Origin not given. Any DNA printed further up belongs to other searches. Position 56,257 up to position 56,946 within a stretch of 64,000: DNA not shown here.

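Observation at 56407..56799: Orphan VirB2/TrbC-like pilin gene with no other type IV secretion genes in the window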

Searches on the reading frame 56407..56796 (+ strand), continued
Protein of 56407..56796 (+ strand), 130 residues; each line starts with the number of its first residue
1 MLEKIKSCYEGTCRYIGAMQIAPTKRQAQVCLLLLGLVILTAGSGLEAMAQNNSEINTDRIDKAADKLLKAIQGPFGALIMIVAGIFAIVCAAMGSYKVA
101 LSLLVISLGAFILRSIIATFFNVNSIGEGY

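Call 40: search_protein_families(library=pfam, proteins=[L089:1079-3247:-, L089:3247-5133:-, L089:5526-5879:+, L089:5912-6340:+, L089:7020-7817:+, L089:9078-9512:+, L089:9513-9995:+, L089:12720-13013:+, L089:13049-13387:+], max_evalue=1)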
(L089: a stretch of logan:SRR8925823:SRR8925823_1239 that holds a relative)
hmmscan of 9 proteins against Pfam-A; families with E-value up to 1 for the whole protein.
L089:1079-3247:- (722 aa): 4 families
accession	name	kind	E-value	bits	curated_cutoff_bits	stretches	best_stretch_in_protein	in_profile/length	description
PF12696.13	TraG-D_C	-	6.2e-07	29.8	22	1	406-535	3-122/126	TraM recognition site of TraD and TraG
PF10412.15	TrwB_AAD_bind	-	0.049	12.9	20.5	1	458-518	297-347/387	Type IV secretion-system coupling protein DNA-binding domain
PF01935.23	DUF87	-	0.23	12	23.2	1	134-164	18-48/220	Helicase HerA, central domain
PF23645.1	IgD1_Trs65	-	0.43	10.6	27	1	598-674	112-188/209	TRAPP trafficking subunit Trs65 IgD1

L089:3247-5133:- (628 aa): 1 family
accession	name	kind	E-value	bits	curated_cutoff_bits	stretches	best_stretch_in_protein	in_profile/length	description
PF13797.11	Post_transc_reg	-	0.09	13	25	1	283-335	17-69/83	Post-transcriptional regulator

L089:5526-5879:+ (117 aa): 1 family
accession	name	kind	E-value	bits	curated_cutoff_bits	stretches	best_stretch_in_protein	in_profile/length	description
PF00214.24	Calc_CGRP_IAPP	-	0.079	13.9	22.3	1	1-65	1-67/131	Calcitonin / CGRP / IAPP family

L089:5912-6340:+ (142 aa): 0 families

L089:7020-7817:+ (265 aa): 1 family
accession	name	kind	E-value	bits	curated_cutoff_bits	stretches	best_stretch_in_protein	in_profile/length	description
PF23536.1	TraK_C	-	0.001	19.6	28.5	1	169-241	29-100/110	TraK C-terminal domain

L089:9078-9512:+ (144 aa): 1 family
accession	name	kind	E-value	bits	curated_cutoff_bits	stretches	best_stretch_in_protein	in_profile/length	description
PF09676.15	TraV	-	0.1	14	21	1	44-112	59-128/128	Type IV conjugative transfer system lipoprotein (TraV)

L089:9513-9995:+ (160 aa): 0 families

L089:12720-13013:+ (97 aa): 1 family
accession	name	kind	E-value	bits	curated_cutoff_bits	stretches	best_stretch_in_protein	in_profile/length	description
PF16408.10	DUF5016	-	0.18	12.4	31.2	1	1-36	1-37/120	Domain of unknown function (DUF5016)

L089:13049-13387:+ (112 aa): 0 families

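Call 45: search_protein_families(library=pfam, alignment_id=A3, max_evalue=0.01)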
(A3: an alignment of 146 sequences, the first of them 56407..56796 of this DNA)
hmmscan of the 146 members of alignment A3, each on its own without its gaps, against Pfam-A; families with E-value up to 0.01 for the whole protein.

A. member 1, window:56407-56796:+ (130 aa): 1 family
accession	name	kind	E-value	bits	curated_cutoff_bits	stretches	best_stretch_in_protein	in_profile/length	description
PF04956.18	TrbC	-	0.00011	22.8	27.9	1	26-112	6-87/98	TrbC/VIRB2 pilin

B. families by the number of members that match (of 146 scanned): 9 families
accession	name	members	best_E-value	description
PF04956.18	TrbC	28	3.4e-06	TrbC/VIRB2 pilin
PF01551.29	Peptidase_M23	5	1.2e-25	Peptidase family M23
PF08239.17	SH3_3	1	8e-08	Bacterial SH3 domain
PF03253.19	UT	1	0.00077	Urea transporter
PF22571.1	LiaI-LiaF-TM_PspC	1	0.0015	PspC transmembrane region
PF06347.19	SH3_4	1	0.0027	Bacterial SH3 domain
PF14093.11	DUF4271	1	0.0037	Domain of unknown function (DUF4271)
PF04896.17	AmoC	1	0.0048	Ammonia monooxygenase/methane monooxygenase, subunit C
PF06724.16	DUF1206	1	0.0085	Domain of Unknown Function (DUF1206)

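Call 69: search_protein_families(library=ncbifam, proteins=[L089:1079-3247:-, L089:3247-5133:-, L089:5912-6340:+, L089:6343-7005:+, L089:7020-7817:+, L089:7882-9057:+, L089:9078-9512:+, L089:9513-9995:+, L089:10001-12718:+, L089:13391-13915:+], max_evalue=0.1)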
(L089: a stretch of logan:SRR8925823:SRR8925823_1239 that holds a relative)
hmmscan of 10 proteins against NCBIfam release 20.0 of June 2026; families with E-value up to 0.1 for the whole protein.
L089:1079-3247:- (722 aa): 3 families
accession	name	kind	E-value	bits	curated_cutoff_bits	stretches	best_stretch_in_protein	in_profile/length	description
NF041447.1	TrbC_conju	equivalog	4.6e-16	58.4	800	2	124-203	115-192/685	F-type conjugative transfer protein TrbC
TIGR03743.1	SXT_TraD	subfamily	1.3e-14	53.6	366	2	343-534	415-611/636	conjugative transfer system coupling protein TraD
TIGR03754.1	conj_TOL_TraD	equivalog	3.1e-06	26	647.55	1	128-202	170-242/643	type IV conjugative transfer system coupling protein TraD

L089:3247-5133:- (628 aa): 1 family
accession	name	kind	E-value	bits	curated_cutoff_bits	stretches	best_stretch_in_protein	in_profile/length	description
NF047534.1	lipo_BTA121_dup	subfamily_domain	0.075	13.3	45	0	212-233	31-52/134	BTA121 domain-containing protein surface lipoprotein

L089:5912-6340:+ (142 aa): 0 families

L089:6343-7005:+ (220 aa): 2 families
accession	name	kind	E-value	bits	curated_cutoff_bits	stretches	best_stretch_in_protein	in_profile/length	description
TIGR02761.1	TraE_TIGR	equivalog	2.2e-05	24.4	109.05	1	35-193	15-167/181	type IV conjugative transfer system protein TraE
NF007129.0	PRK09570.1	equivalog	0.028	14.2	83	0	133-169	27-62/80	DNA-directed RNA polymerase subunit H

L089:7020-7817:+ (265 aa): 4 families
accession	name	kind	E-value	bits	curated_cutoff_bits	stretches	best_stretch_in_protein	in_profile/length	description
TIGR02756.1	TraK_Ftype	equivalog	0.00059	19.4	124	1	181-242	162-223/232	type-F conjugative transfer system secretin TraK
NF010657.0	PRK14056.1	equivalog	0.0094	14.9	346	1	78-151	298-371/580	aromatic amino acid hydroxylase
NF010296.0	PRK13736.1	subfamily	0.047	12.6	251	1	181-261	165-236/245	F-type conjugal transfer protein TraK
NF033677.1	biofilm_BapA_N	domain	0.049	13.5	35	0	82-102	39-59/64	BapA prefix-like domain-containing protein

L089:7882-9057:+ (391 aa): 2 families
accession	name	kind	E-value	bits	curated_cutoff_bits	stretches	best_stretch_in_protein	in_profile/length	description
NF010289.0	PRK13729.1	equivalog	7.8e-10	38.3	504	1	166-377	202-414/474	F-type conjugal transfer pilus assembly protein TraB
TIGR03752.1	conj_TIGR03752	hypoth_equivalog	1.9e-05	24.2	241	1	262-372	346-459/471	TIGR03752 family integrating conjugative element protein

L089:9078-9512:+ (144 aa): 0 families

L089:9513-9995:+ (160 aa): 0 families

L089:10001-12718:+ (905 aa): 8 families
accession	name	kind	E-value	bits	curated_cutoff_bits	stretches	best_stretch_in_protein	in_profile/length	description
TIGR02746.1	TraC-F-type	equivalog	1.1e-55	189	567.05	1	22-868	2-796/800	type IV secretion system protein TraC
TIGR00929.1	VirB4_CagE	subfamily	1.2e-27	96.6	643.1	1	474-867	438-787/792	VirB4 family type IV secretion/conjugal transfer ATPase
NF010278.0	PRK13721.1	subfamily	1.5e-21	76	1177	2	625-808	595-789/874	type IV secretion system protein TraC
NF045975.1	VirB4_plasma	equivalog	1.9e-16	59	590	1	622-793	656-843/894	Mbov_0397 family ICE element conjugal transfer ATPase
NF045971.1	conju_CD1110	equivalog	1.7e-12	46.5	325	1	572-807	491-718/752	VirB4-like conjugal transfer ATPase, CD1110 family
TIGR03744.1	traC_PFL_4706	equivalog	2.7e-11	42.1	520.6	1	373-496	369-497/892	conjugative transfer ATPase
TIGR03783.1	Bac_Flav_CT_G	subfamily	2e-05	22.7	261.55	1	652-809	602-762/829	TraG family conjugative transposon ATPase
NF010473.0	PRK13898.1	equivalog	0.0032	15.5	1050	1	651-782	581-710/801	type IV secretion system ATPase VirB4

L089:13391-13915:+ (174 aa): 0 families

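Call 81: find_related_loci(query=A1, collection=metagenome_contigs, flank=10000)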
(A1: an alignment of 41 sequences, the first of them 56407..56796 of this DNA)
Query A1 (130 aa) in metagenome_contigs; peptide patterns used: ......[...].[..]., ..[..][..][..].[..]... (x = any residue, [..] = any of these).
200 stretches matched a pattern; 73 encode a relative of the query (tblastn E <= 1e-3); 73 distinct loci.
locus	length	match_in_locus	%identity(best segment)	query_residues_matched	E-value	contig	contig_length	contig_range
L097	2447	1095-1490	45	1-126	1e-35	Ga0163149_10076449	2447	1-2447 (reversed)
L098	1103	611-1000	44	4-127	3e-34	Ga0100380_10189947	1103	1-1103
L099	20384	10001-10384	45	5-126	5e-33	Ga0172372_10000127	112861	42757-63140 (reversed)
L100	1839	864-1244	47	5-126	1e-32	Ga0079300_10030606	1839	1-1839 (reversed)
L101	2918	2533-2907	43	4-122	6e-31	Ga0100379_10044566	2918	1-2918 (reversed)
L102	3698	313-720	40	1-126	9e-30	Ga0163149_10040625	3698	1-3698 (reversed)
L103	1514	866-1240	45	5-128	4e-30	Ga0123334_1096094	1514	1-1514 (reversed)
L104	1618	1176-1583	40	1-126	7e-30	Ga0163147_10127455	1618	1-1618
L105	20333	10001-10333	48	22-127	2e-29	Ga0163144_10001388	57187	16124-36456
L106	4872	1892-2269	44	1-122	5e-29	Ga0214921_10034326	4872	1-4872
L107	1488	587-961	46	3-126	5e-29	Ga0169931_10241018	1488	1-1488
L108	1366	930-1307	44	1-122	6e-29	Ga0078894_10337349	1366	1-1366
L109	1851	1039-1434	42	1-130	3e-28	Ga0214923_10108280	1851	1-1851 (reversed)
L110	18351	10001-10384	45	1-122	1e-27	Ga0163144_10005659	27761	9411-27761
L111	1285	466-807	45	14-126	2e-27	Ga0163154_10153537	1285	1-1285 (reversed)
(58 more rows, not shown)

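Call 89: find_encoding_contigs(protein=P0006, flank=10000, max_places=1)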
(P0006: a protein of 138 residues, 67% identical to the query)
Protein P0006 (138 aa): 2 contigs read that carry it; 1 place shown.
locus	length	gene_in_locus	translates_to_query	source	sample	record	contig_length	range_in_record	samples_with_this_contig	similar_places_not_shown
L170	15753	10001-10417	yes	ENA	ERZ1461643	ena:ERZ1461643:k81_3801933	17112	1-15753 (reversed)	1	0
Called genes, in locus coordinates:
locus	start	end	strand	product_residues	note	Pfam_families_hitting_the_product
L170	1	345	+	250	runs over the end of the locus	PF01416:PseudoU_synth_1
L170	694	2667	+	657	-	PF00682:HMGL-like, PF22615:IPMS_D2, PF08502:LeuA_dimer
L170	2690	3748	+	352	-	PF00180:Iso_dh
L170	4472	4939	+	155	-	-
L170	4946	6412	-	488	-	-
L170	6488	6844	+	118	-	PF09719:C_GCAxxG_C_C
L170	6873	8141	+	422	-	PF00375:SDF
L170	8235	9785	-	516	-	PF00089:Trypsin, PF13365:Trypsin_2, PF00595:PDZ (faint), PF17820:PDZ_6 (faint), PF13180:PDZ_2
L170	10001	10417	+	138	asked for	-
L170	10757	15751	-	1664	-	?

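Call 90: find_encoding_contigs(protein=P0003, flank=10000, max_places=1)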
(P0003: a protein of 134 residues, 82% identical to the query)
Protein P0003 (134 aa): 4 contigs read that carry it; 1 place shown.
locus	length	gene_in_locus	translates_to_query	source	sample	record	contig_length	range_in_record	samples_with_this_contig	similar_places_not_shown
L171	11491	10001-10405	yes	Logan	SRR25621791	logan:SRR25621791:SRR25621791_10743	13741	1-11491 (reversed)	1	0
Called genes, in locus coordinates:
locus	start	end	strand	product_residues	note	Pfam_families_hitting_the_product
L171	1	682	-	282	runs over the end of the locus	PF00528:BPD_transp_1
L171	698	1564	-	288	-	PF00528:BPD_transp_1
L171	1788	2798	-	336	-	PF13531:SBP_bac_11, PF01547:SBP_bac_1, PF13416:SBP_bac_8 (weak)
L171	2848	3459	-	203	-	-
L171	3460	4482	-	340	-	PF02606:LpxK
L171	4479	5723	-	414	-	PF04413:Glycos_transf_N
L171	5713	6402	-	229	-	PF04028:DUF374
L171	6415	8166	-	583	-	PF00664:ABC_membrane, PF00005:ABC_tran, PF02463:SMC_N (weak)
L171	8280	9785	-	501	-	PF00089:Trypsin, PF13365:Trypsin_2, PF00595:PDZ (weak), PF13180:PDZ_2, PF17820:PDZ_6 (weak), PF13180:PDZ_2 (weak)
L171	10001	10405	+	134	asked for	-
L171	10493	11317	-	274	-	PF02666:PS_Dcarbxylase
